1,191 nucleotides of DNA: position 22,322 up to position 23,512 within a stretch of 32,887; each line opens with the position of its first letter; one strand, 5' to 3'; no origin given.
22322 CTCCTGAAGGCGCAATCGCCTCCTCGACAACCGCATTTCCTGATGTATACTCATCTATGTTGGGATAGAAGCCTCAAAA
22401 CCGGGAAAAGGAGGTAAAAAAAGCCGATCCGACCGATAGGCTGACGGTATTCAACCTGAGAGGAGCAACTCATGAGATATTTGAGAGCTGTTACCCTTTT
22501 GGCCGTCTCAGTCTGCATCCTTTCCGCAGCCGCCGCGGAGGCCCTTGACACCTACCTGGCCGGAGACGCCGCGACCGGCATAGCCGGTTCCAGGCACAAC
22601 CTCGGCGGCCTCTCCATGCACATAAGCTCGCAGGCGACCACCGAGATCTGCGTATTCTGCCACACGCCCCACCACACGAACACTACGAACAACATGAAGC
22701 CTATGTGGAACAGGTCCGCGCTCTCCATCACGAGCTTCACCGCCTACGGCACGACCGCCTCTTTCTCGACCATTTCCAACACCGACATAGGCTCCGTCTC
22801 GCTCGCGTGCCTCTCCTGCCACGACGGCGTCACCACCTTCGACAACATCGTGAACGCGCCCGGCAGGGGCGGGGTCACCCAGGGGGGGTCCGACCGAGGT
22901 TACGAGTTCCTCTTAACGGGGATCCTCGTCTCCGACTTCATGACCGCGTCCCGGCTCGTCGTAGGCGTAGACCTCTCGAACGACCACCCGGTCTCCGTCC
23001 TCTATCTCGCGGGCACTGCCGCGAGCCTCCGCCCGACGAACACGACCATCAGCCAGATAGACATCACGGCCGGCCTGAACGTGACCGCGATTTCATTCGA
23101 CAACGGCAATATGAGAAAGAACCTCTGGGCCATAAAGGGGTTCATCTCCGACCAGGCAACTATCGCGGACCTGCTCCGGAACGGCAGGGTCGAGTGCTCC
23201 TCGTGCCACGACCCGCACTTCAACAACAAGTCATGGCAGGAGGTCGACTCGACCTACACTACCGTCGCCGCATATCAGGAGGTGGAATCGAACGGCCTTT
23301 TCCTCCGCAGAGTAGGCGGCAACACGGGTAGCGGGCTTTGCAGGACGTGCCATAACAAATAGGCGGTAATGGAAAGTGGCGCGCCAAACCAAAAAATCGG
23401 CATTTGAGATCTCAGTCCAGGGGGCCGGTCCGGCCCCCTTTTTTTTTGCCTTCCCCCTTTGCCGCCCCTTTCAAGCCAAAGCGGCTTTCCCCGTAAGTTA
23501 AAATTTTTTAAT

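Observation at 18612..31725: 13-kb single-strand cytochrome locus: candidate extracellular or periplasm-to-surface electron-transfer / cytochrome-polymer assembly system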

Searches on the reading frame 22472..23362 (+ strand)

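Call 4: search_protein_families(library=pfam, proteins=[window:22472-23362:+], max_evalue=0.01)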
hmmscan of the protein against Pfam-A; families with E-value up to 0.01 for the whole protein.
window:22472-23362:+ (296 aa): 3 families
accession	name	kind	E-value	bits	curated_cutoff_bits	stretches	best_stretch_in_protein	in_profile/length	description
PF09699.15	Paired_CXXCH_1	-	9.3e-08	32.1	20.6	0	241-252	8-19/41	Doubled CXXCH motif (Paired_CXXCH_1)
PF14522.11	Cytochrome_C7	-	8.6e-07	29.1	24.8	1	239-296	13-50/67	Cytochrome c7 and related cytochrome c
PF22113.1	Mtrc-MtrF_II-IV_dom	-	0.002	18.1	30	0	47-118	18-89/176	Outer membrane cytochrome MtrC/MtrF-like, domains II/IV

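Call 5: search_protein_families(library=ncbifam, proteins=[window:22472-23362:+], max_evalue=0.01)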
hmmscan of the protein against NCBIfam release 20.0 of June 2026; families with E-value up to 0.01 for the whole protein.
window:22472-23362:+ (296 aa): 6 families
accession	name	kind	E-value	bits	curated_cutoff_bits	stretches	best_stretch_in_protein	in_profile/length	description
TIGR01905.1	paired_CXXCH_1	subfamily_domain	5.9e-06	26.1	25.2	0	241-251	8-18/41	doubled CXXCH domain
TIGR03153.1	cytochr_NrfH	equivalog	1.1e-05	25.5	134.2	1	52-122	47-114/138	cytochrome c nitrite reductase small subunit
TIGR03508.1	decahem_SO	subfamily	6.2e-05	22.6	192.2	0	55-120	91-153/258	DmsE family decaheme c-type cytochrome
TIGR03507.1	decahem_SO1788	subfamily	0.00011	20.9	209.3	0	46-71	170-195/672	OmcA/MtrC family decaheme c-type cytochrome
TIGR04315.1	octaheme_Shew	subfamily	0.0013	17.8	375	0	52-122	15-84/440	tetrathionate reductase family octaheme c-type cytochrome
NF041028.1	decahem_GSU2203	exception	0.0068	15.7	325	0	53-119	120-183/317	GSU2203 family decaheme c-type cytochrome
